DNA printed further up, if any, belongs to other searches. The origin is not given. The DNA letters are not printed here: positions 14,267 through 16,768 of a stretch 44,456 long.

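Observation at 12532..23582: Seven-gene cassette: giant CBM-fused SBP plus two complete ABC permease pairs, split by an NHL-Yip1 membrane protein and a 733-aa secreted protein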

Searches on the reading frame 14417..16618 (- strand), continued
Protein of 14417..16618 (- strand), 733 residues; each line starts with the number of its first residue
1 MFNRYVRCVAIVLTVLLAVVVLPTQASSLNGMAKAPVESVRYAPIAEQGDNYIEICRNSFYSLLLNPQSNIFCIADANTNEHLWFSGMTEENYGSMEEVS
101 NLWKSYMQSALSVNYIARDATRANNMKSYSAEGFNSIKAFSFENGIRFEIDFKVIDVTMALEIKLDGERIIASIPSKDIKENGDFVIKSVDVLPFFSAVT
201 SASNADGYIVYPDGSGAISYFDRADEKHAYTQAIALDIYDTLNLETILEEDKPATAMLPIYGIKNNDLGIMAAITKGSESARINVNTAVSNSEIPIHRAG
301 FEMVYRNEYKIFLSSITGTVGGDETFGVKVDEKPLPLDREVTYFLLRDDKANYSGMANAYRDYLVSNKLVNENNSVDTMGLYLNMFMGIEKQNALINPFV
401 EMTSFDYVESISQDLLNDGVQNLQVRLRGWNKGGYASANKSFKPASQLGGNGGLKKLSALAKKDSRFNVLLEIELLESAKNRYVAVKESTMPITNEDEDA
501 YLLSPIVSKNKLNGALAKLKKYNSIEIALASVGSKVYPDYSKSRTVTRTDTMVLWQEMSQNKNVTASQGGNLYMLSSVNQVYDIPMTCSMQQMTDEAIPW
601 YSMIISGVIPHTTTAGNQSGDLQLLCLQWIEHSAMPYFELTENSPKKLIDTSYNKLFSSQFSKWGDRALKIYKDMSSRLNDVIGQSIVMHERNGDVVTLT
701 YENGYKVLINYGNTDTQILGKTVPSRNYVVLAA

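Call 58: find_encoding_contigs(protein=P0042, flank=10000, max_places=1)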
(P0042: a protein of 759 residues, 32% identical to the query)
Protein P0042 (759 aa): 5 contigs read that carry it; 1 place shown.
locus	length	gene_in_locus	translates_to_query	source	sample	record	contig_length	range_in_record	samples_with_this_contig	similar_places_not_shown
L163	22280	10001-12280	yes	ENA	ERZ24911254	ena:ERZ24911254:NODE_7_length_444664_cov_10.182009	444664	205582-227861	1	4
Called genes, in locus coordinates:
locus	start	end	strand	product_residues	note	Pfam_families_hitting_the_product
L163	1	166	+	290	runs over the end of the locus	PF02311:AraC_binding (weak), PF12833:HTH_18, PF00165:HTH_AraC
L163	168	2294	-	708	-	PF12833:HTH_18, PF00165:HTH_AraC (weak)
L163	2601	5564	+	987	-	-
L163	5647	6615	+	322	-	PF00528:BPD_transp_1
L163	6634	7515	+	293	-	PF00528:BPD_transp_1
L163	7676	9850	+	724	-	PF08450:SGL (faint), PF25021:TEN_NHL (faint), PF01436:NHL (weak), PF13414:TPR_11 (faint)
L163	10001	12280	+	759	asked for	PF18952:DUF5696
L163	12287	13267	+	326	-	PF00528:BPD_transp_1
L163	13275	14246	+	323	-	PF00528:BPD_transp_1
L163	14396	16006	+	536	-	PF01547:SBP_bac_1 (weak)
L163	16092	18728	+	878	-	PF18370:RGI_lyase, PF21348:RGL11_C, PF01839:FG-GAP (faint), PF13517:FG-GAP_3 (faint), PF21348:RGL11_C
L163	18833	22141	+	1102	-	PF02837:Glyco_hydro_2_N (weak), PF00703:Glyco_hydro_2, PF02836:Glyco_hydro_2_C (weak), PF18565:Glyco_hydro2_C5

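Call 66: search_protein_families(library=pfam, proteins=[L002:3020-5980:+, L004:2331-5291:+, L017:2774-5752:+, L048:3166-6054:+, L050:2224-5187:+, L061:2803-5748:+, L045:2863-5883:+, L028:2596-5577:+], max_evalue=0.01)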
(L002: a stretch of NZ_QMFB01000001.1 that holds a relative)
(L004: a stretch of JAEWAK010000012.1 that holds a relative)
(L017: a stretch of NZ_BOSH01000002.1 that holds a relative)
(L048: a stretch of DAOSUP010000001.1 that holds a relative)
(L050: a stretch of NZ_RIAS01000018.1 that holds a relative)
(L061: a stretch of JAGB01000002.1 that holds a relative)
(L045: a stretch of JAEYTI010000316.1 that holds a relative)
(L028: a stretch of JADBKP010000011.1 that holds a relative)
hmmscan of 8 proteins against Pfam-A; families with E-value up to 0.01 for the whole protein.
L002:3020-5980:+ (987 aa): 3 families
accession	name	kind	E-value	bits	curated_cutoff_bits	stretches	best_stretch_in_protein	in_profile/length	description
PF01547.30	SBP_bac_1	-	4.7e-28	99.5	26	1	600-883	6-306/307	Bacterial extracellular solute-binding protein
PF13416.11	SBP_bac_8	-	7.2e-20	72.4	27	1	608-888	4-254/279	Bacterial extracellular solute-binding protein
PF25275.1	Golvesin_C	-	0.0075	16.8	31.6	0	320-344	38-62/132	Golvesin C-terminal domain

L004:2331-5291:+ (987 aa): 0 families

L017:2774-5752:+ (993 aa): 3 families
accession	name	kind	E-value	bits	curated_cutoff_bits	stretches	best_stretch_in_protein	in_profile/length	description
PF01547.30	SBP_bac_1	-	5.2e-21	76.4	26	1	609-890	9-307/307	Bacterial extracellular solute-binding protein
PF13416.11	SBP_bac_8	-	1.5e-17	64.8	27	1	616-894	4-254/279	Bacterial extracellular solute-binding protein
PF25275.1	Golvesin_C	-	0.0034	17.9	31.6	0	129-156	39-66/132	Golvesin C-terminal domain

L048:3166-6054:+ (963 aa): 2 families
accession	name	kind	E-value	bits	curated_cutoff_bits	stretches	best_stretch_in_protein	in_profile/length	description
PF01547.30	SBP_bac_1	-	1.4e-26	94.6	26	1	575-859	4-307/307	Bacterial extracellular solute-binding protein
PF13416.11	SBP_bac_8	-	2e-21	77.4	27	1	585-861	4-252/279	Bacterial extracellular solute-binding protein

L050:2224-5187:+ (988 aa): 3 families
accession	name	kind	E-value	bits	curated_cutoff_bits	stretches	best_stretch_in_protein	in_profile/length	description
PF01547.30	SBP_bac_1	-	2.5e-20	74.1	26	1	600-885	9-306/307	Bacterial extracellular solute-binding protein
PF13416.11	SBP_bac_8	-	4e-16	60.1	27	1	630-890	30-254/279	Bacterial extracellular solute-binding protein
PF25275.1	Golvesin_C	-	0.0012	19.3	31.6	0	122-154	37-69/132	Golvesin C-terminal domain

L061:2803-5748:+ (982 aa): 3 families
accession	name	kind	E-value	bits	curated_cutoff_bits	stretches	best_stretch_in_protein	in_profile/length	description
PF01547.30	SBP_bac_1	-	1.2e-27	98.2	26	1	590-880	4-306/307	Bacterial extracellular solute-binding protein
PF13416.11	SBP_bac_8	-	5.5e-18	66.2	27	1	600-881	4-250/279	Bacterial extracellular solute-binding protein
PF25275.1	Golvesin_C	-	0.0065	17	31.6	0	117-137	42-62/132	Golvesin C-terminal domain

L045:2863-5883:+ (1007 aa): 2 families
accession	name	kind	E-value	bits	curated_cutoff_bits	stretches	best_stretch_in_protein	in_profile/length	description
PF01547.30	SBP_bac_1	-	2.2e-28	100.6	26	1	616-901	7-306/307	Bacterial extracellular solute-binding protein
PF13416.11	SBP_bac_8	-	3.7e-26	93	27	1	626-903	5-251/279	Bacterial extracellular solute-binding protein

L028:2596-5577:+ (994 aa): 3 families
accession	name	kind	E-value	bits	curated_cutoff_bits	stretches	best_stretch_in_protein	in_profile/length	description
PF01547.30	SBP_bac_1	-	7.2e-20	72.6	26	1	591-882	5-306/307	Bacterial extracellular solute-binding protein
PF13416.11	SBP_bac_8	-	4.1e-16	60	27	1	600-885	4-252/279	Bacterial extracellular solute-binding protein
PF16990.11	CBM_35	-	0.006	17.3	28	0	107-155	26-71/121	Carbohydrate binding module (family 35)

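Call 75: search_protein_representatives(alignment_id=A1)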
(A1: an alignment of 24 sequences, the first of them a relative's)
Query: 24 sequences, 750 profile positions. Proteins with E-value up to 0.001 (for the whole library): 6670; up to 1e-10: 5241; up to 1e-30: 3955. The best 150 are listed.
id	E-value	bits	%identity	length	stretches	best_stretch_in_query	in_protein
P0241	3.1e-287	971.2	-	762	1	2-749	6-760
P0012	2.4e-268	908.8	-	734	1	1-747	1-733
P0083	1.2e-265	899.8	-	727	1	4-749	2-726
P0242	7.3e-265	897.2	-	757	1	2-747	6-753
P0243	1.2e-263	893.2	-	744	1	55-749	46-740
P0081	6.1e-260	881.0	-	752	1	3-747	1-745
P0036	1.5e-256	869.8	-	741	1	49-749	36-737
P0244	1.7e-255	866.3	-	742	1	47-749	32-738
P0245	6.1e-251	851.2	-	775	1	3-748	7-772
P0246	1.9e-247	839.7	-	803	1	2-748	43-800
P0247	6.1e-243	824.8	-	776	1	6-747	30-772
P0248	5.6e-241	818.3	-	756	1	5-749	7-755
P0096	3.0e-239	812.6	-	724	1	1-748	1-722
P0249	2.3e-237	806.3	-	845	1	46-746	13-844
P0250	1.5e-236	803.6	-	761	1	4-748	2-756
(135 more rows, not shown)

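Call 88: search_protein_families(library=pfam, proteins=[L012:16030-18573:+, L012:18822-21176:+, L009:15767-18238:+, L009:18303-19757:+, L009:19785-21977:+, L027:16070-18487:+, L027:18541-20955:+, L012:14263-15939:+], max_evalue=0.0001)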
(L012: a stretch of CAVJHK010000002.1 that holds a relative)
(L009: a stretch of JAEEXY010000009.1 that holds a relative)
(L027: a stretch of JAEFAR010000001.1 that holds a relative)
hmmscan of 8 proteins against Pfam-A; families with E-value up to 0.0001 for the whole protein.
L012:16030-18573:+ (848 aa): 4 families
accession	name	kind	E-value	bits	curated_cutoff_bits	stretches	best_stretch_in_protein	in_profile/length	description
PF21348.3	RGL11_C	-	3.4e-160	534.5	27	2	440-835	125-486/490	Rhamnogalacturonan lyase family 11, C-terminal domain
PF18370.7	RGI_lyase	-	1.7e-25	89.6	27.8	1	128-217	2-85/86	Rhamnogalacturonan I lyases beta-sheet domain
PF01839.29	FG-GAP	-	5.1e-08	33.1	22.1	0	575-593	4-22/37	FG-GAP repeat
PF13517.12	FG-GAP_3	-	6.3e-08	33.5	26.9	0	570-590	40-60/61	FG-GAP-like repeat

L012:18822-21176:+ (785 aa): 2 families
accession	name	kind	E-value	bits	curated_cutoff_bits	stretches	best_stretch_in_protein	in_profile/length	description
PF12833.13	HTH_18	-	1.4e-19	70.6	33.6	1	706-783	2-79/80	Helix-turn-helix domain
PF00165.29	HTH_AraC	-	1.4e-07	31.9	26.6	1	745-783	2-42/42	Bacterial regulatory helix-turn-helix proteins, AraC family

L009:15767-18238:+ (824 aa): 4 families
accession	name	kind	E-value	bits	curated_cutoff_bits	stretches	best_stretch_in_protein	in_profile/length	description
PF21348.3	RGL11_C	-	3.6e-158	527.8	27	2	417-812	124-485/490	Rhamnogalacturonan lyase family 11, C-terminal domain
PF18370.7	RGI_lyase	-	1.1e-22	80.6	27.8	1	107-195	3-85/86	Rhamnogalacturonan I lyases beta-sheet domain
PF13517.12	FG-GAP_3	-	1.5e-08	35.6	26.9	0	222-242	40-60/61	FG-GAP-like repeat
PF01839.29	FG-GAP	-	4.7e-07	30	22.1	0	553-571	4-22/37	FG-GAP repeat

L009:18303-19757:+ (485 aa): 2 families
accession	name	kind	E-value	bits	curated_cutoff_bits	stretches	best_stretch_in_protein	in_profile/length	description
PF12833.13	HTH_18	-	1.4e-20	73.8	33.6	1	406-483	2-79/80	Helix-turn-helix domain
PF00165.29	HTH_AraC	-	4.5e-07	30.3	26.6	1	448-483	8-42/42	Bacterial regulatory helix-turn-helix proteins, AraC family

L009:19785-21977:+ (731 aa): 0 families

L027:16070-18487:+ (806 aa): 4 families
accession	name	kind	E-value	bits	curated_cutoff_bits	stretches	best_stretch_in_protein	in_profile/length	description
PF21348.3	RGL11_C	-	4e-159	531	27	2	404-797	126-485/490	Rhamnogalacturonan lyase family 11, C-terminal domain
PF18370.7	RGI_lyase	-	7.3e-27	94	27.8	1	91-181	2-86/86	Rhamnogalacturonan I lyases beta-sheet domain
PF13517.12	FG-GAP_3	-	2.6e-08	34.8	26.9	0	533-553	40-60/61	FG-GAP-like repeat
PF01839.29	FG-GAP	-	1.1e-07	31.9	22.1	0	538-556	4-22/37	FG-GAP repeat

L027:18541-20955:+ (805 aa): 3 families
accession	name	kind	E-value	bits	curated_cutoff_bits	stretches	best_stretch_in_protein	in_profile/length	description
PF12833.13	HTH_18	-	7.9e-21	74.6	33.6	1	726-803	2-79/80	Helix-turn-helix domain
PF00165.29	HTH_AraC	-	1.8e-07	31.5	26.6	1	765-803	2-42/42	Bacterial regulatory helix-turn-helix proteins, AraC family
PF14497.11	GST_C_3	-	7.5e-05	23.3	21.6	0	74-150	12-82/104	Glutathione S-transferase, C-terminal domain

L012:14263-15939:+ (559 aa): 0 families

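Call 90: find_encoding_contigs(protein=P0120, flank=10000, max_places=1)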
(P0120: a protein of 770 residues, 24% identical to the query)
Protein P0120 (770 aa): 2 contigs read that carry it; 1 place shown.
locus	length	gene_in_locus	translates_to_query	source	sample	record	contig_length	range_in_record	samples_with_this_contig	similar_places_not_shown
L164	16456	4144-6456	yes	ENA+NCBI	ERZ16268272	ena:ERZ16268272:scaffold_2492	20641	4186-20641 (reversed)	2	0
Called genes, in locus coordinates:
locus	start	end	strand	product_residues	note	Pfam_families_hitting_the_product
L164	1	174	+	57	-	?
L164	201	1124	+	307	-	PF00528:BPD_transp_1 (faint)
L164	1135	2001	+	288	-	PF00528:BPD_transp_1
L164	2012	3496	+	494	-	PF01436:NHL (faint)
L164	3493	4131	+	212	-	PF04893:Yip1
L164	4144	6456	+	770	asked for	PF18952:DUF5696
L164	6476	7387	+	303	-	-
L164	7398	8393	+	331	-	PF00528:BPD_transp_1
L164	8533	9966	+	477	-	PF01547:SBP_bac_1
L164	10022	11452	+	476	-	PF01547:SBP_bac_1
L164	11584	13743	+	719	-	PF12708:Pect-lyase_RHGA_epim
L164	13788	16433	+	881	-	PF12708:Pect-lyase_RHGA_epim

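Call 91: find_encoding_contigs(protein=P0109, flank=10000, max_places=1)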
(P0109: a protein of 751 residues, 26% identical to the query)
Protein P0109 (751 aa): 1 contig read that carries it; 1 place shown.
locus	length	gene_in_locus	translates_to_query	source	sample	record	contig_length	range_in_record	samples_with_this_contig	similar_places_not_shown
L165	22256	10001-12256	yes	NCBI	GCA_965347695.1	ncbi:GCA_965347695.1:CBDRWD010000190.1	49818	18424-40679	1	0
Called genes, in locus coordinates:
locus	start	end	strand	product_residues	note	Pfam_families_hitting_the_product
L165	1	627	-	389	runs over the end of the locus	PF07690:MFS_1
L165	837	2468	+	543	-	PF04616:Glyco_hydro_43, PF16369:GH43_C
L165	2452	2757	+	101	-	-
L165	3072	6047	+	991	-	PF01547:SBP_bac_1, PF13416:SBP_bac_8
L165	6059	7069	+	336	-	PF00528:BPD_transp_1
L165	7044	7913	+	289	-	PF00528:BPD_transp_1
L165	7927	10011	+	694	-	PF01436:NHL (faint), PF25021:TEN_NHL (faint), PF04893:Yip1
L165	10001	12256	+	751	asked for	PF18952:DUF5696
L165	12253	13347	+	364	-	PF00528:BPD_transp_1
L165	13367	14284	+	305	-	PF00528:BPD_transp_1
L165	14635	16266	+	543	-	PF01547:SBP_bac_1, PF13416:SBP_bac_8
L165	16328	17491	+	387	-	PF13385:Laminin_G_3 (faint)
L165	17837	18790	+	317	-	PF04616:Glyco_hydro_43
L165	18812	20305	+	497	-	PF22848:ASD1_dom, PF06964:Alpha-L-AF_C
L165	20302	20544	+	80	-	PF19668:DUF6171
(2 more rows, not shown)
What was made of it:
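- Other loci carry PL11 (calls 58, 88) or GH43/GH51/GH127 (call 91).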

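Call 92: find_encoding_contigs(protein=P0098, flank=10000, max_places=1)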
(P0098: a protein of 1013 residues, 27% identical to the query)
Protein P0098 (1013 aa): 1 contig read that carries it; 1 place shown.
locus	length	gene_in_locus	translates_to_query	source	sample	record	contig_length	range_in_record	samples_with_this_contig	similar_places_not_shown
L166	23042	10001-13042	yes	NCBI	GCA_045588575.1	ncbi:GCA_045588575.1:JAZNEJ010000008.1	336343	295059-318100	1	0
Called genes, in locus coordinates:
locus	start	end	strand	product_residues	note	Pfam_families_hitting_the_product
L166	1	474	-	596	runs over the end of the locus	PF00753:Lactamase_B, PF19583:ODP, PF12724:Flavodoxin_5 (weak), PF01613:Flavin_Reduct, PF21349:RUBY_RBDX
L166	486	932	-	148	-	PF09719:C_GCAxxG_C_C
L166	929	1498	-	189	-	PF14277:DUF4364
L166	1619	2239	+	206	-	PF12822:ECF_trnsprt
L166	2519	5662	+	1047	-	-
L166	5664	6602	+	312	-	PF00528:BPD_transp_1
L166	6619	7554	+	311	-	PF00528:BPD_transp_1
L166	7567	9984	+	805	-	PF01436:NHL (faint), PF04893:Yip1 (weak)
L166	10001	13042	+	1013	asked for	PF18952:DUF5696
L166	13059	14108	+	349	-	PF00528:BPD_transp_1 (weak)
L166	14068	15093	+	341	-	PF00528:BPD_transp_1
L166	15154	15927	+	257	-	PF01026:TatD_DNase (faint), PF04909:Amidohydro_2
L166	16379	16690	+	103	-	PF00338:Ribosomal_S10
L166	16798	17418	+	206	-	PF00297:Ribosomal_L3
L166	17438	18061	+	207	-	PF00573:Ribosomal_L4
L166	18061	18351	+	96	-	PF00276:Ribosomal_L23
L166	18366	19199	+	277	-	PF00181:Ribosomal_L2_N, PF03947:Ribosomal_L2_C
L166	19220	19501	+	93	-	PF00203:Ribosomal_S19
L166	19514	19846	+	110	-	PF00237:Ribosomal_L22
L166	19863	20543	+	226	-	PF07650:KH_2, PF00189:Ribosomal_S3_C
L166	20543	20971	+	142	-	PF00252:Ribosomal_L16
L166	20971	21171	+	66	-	PF00831:Ribosomal_L29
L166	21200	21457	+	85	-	PF00366:Ribosomal_S17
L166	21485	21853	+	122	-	PF00238:Ribosomal_L14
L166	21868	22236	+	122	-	PF17136:ribosomal_L24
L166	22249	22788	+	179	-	PF00281:Ribosomal_L5, PF00673:Ribosomal_L5_C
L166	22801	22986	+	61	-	PF00253:Ribosomal_S14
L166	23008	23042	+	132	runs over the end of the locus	PF00410:Ribosomal_S8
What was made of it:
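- The most distant DUF5696 homologs tested (24-27% identity) are also in the module (calls 90-92).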
